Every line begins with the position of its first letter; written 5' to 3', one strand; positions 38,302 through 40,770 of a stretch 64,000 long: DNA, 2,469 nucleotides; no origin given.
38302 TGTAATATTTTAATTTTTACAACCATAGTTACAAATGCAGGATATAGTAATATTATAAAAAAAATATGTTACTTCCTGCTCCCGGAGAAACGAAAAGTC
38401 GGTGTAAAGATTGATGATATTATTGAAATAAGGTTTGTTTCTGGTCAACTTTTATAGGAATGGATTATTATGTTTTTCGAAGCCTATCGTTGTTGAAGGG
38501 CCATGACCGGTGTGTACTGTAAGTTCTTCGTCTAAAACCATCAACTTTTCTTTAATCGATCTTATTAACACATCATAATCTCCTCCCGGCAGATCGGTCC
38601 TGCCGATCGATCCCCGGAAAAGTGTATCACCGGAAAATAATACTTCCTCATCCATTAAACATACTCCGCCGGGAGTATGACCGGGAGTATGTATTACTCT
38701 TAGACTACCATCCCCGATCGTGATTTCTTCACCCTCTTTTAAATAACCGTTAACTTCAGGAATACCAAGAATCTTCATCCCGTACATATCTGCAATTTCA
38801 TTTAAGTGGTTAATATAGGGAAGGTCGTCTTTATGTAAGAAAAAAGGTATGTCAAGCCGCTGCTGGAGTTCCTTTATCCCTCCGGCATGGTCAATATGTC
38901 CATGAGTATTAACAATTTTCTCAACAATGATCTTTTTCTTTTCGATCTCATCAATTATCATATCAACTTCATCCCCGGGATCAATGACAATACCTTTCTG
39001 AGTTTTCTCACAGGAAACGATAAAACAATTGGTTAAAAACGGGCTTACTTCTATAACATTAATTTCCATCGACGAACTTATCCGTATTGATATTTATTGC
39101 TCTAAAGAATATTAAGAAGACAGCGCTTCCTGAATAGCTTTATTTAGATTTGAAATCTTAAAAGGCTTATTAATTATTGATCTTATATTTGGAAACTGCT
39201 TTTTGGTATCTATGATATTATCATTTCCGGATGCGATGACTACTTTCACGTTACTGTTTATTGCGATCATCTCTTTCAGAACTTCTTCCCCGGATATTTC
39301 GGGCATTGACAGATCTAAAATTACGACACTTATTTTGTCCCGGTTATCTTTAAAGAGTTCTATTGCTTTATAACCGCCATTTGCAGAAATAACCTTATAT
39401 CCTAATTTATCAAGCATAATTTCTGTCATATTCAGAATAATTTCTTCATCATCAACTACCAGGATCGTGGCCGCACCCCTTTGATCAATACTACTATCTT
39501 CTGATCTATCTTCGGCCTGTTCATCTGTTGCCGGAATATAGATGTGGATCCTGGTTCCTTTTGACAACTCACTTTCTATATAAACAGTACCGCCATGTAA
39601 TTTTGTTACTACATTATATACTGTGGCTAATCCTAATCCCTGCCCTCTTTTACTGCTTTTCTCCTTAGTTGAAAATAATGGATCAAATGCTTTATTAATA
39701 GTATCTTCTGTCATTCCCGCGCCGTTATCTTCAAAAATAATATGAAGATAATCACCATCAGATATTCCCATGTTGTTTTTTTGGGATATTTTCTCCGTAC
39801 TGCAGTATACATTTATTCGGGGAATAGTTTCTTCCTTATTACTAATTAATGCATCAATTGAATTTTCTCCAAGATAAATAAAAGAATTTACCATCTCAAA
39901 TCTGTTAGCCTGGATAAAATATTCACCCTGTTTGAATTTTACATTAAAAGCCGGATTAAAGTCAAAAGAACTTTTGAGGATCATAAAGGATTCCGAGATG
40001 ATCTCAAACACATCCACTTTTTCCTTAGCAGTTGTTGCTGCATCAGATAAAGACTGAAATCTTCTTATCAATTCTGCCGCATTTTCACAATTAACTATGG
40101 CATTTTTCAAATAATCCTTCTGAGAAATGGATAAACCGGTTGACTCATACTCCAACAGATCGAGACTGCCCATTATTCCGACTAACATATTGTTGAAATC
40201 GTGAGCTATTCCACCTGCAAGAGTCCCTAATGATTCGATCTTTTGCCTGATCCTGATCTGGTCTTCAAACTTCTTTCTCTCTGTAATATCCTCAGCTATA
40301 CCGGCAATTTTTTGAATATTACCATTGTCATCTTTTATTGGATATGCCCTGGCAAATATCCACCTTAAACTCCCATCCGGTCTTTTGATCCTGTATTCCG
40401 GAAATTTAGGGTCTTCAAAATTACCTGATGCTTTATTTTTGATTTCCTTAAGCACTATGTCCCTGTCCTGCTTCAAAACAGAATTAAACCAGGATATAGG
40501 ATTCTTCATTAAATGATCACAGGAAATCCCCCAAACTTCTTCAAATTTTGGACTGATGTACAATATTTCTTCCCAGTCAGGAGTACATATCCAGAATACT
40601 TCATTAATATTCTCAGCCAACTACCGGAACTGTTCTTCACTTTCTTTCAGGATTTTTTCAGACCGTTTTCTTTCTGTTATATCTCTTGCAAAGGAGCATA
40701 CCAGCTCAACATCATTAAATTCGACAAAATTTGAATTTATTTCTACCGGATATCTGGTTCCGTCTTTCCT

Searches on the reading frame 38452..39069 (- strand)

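Call 71: search_protein_families(library=pfam, proteins=[window:38452-39069:-], max_evalue=0.00001)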
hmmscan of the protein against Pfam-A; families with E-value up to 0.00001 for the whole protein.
window:38452-39069:- (205 aa): 1 family
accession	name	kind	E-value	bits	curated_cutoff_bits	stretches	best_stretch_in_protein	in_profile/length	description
PF00753.33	Lactamase_B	-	1.8e-29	103.5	22.7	1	10-189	3-196/196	Metallo-beta-lactamase superfamily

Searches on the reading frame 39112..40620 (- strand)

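Call 71: search_protein_families(library=pfam, proteins=[window:39112-40620:-], max_evalue=0.00001)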
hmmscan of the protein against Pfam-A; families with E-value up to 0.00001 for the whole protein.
window:39112-40620:- (502 aa): 5 families
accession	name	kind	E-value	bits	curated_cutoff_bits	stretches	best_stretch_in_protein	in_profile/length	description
PF00072.30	Response_reg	-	2.5e-17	63.5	30.2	1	386-497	1-111/111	Response regulator receiver domain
PF02518.31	HATPase_c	-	3.1e-17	63.5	26.4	1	282-365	33-110/111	Histidine kinase-, DNA gyrase B-, and HSP90-like ATPase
PF08447.18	PAS_3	-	8.6e-17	61.6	25.6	1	19-109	1-89/89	PAS fold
PF13426.13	PAS_9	-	1.3e-10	41.9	27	1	9-114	4-103/103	PAS domain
PF00512.31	HisKA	-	2.3e-06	28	26.9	1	131-193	2-62/66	His Kinase A (phospho-acceptor) domain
